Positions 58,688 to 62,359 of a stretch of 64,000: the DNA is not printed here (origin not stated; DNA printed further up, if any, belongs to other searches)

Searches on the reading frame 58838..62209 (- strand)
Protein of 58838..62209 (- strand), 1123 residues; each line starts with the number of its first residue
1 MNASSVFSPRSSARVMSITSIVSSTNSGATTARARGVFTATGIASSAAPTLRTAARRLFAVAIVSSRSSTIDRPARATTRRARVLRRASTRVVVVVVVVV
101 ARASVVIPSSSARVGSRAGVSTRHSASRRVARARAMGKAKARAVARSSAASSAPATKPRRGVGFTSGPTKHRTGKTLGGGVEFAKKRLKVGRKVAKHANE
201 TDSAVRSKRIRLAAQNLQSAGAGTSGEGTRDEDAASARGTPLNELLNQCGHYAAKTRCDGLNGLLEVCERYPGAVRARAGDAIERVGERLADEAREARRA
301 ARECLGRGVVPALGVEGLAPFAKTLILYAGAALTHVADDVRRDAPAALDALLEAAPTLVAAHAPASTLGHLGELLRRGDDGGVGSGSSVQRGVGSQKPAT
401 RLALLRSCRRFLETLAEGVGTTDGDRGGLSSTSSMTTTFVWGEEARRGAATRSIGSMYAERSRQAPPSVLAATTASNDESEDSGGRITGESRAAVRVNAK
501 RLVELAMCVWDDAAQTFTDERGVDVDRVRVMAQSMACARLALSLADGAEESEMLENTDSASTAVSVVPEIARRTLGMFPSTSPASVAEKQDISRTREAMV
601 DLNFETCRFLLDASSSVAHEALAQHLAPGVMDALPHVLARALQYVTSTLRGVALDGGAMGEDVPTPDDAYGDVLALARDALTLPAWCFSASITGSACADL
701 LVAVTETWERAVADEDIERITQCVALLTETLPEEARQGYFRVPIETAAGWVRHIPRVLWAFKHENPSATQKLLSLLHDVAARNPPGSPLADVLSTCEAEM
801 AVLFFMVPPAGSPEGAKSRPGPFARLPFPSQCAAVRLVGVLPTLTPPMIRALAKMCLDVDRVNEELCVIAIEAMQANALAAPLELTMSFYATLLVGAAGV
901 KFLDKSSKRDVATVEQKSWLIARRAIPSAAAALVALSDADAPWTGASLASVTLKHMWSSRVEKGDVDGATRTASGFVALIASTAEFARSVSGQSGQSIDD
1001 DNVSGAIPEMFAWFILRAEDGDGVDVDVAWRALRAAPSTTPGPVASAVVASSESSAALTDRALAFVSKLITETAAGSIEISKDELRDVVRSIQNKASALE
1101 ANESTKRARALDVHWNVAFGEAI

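Call 16: search_protein_families(library=pfam, proteins=[window:58838-62209:-], max_evalue=0.001)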
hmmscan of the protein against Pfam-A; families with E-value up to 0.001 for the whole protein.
window:58838-62209:- (1123 aa): 2 families
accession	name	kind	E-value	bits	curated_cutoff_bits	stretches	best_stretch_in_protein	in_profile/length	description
PF12333.14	Ipi1_N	-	3e-13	50.5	24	1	317-412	2-100/100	Rix1 complex component involved in 60S ribosome maturation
PF25781.1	TPR_TEX10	-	6.4e-09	35.7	27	1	748-877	3-114/370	TEX10-like, TPR repeats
